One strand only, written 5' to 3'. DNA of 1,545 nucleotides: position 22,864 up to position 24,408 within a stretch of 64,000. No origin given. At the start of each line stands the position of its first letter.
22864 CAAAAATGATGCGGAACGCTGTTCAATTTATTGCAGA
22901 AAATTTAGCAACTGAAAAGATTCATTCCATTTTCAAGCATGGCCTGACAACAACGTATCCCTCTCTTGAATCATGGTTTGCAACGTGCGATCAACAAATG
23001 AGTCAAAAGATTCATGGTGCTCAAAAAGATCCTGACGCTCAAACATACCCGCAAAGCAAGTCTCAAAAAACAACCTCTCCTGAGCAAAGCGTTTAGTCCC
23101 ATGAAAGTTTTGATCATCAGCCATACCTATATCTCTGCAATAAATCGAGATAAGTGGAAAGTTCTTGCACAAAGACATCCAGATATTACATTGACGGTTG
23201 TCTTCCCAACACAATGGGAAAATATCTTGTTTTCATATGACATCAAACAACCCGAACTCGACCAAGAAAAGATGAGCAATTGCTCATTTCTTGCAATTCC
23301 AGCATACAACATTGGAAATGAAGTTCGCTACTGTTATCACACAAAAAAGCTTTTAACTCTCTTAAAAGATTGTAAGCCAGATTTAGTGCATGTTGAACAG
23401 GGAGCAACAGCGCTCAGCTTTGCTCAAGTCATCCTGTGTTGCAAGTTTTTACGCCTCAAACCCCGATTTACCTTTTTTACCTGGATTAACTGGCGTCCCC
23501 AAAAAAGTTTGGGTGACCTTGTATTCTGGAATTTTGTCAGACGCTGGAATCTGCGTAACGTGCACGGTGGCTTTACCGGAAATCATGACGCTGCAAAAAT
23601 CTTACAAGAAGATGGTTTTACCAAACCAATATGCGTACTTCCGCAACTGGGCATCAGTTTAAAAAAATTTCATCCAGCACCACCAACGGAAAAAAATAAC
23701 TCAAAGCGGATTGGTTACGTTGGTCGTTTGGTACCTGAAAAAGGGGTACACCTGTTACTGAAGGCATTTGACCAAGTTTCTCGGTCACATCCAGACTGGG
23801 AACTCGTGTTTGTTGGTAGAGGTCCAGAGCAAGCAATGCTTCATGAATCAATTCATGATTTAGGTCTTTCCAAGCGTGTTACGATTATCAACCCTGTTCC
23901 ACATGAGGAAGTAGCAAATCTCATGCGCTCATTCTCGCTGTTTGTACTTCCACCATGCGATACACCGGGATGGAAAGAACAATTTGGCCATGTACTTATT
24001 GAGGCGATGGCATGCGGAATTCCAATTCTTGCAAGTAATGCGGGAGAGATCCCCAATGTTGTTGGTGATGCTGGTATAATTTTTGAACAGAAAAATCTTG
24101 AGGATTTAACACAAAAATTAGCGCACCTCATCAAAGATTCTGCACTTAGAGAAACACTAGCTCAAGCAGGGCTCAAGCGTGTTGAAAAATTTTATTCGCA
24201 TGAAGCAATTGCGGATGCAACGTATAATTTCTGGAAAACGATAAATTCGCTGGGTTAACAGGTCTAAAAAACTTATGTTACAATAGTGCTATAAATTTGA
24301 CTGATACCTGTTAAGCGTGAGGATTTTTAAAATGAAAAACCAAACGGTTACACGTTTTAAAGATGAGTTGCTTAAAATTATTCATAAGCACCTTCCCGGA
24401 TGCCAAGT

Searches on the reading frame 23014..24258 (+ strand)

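Call 15: search_protein_families(library=ncbifam, proteins=[window:23014-24258:+], max_evalue=1e-10)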
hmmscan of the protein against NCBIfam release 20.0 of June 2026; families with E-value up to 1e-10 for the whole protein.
window:23014-24258:+ (414 aa): 20 families
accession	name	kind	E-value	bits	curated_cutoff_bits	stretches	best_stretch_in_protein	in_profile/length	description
NF038298.1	EPS_HpsO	equivalog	8.1e-91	304.7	575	1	30-410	1-387/388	hormogonium polysaccharide biosynthesis glycosyltransferase HpsO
NF041876.1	EPS_EpsE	equivalog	1.1e-24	87.4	400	1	207-401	188-387/389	exopolysaccharide biosynthesis GT4 family glycosyltransferase EpsE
TIGR03088.1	stp2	hypoth_equivalog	1.5e-23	83.5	409.05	1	213-406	168-369/374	TIGR03088 family PEP-CTERM/XrtA system glycosyltransferase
TIGR03999.1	thiol_BshA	equivalog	1.2e-21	77.1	273.7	1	237-406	206-369/375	N-acetyl-alpha-D-glucosaminyl L-malate synthase BshA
NF047684.1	TeichurnBiosyTuaC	equivalog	1.6e-21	76.7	550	1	228-405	217-384/391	teichuronic acid biosynthesis protein TuaC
TIGR03449.1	mycothiol_MshA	equivalog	3.8e-21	75.4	462.5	1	230-407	220-400/406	D-inositol-3-phosphate glycosyltransferase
TIGR02149.1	glgA_Coryne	subfamily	4.5e-19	68.8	302.4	1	232-410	206-390/391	glycogen synthase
TIGR04063.1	stp3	hypoth_equivalog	5.6e-19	68.3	442.05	1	230-394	213-379/397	TIGR04063 family PEP-CTERM/XrtA system glycosyltransferase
NF053787.1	GlcN_PG_synth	equivalog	9.8e-18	64.1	480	1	211-408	170-357/361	N-acetylglucosaminyl phosphatidylglycerol synthase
NF038295.1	EPS_HpsP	equivalog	2e-17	63.3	550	1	192-410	164-387/388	hormogonium polysaccharide biosynthesis glycosyltransferase HpsP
TIGR04157.1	glyco_rSAM_CFB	subfamily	5.4e-15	55.3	400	1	229-404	226-403/406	TIGR04157 family glycosyltransferase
TIGR04047.1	MSMEG_0565_glyc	hypoth_equivalog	3e-14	52.9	259.85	1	236-405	199-369/373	MSMEG_0565 family glycosyltransferase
NF046085.1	XrtY_assoc_Gly1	equivalog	3.2e-14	52.6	400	1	187-411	166-385/387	XrtY-associated glycosyltransferase XYAG1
TIGR04005.1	wcaL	equivalog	1.4e-13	50.5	537.6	1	200-399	192-395/406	colanic acid biosynthesis glycosyltransferase WcaL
NF038011.1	PelF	equivalog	1.7e-13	50.5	100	1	212-402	287-484/489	GT4 family glycosyltransferase PelF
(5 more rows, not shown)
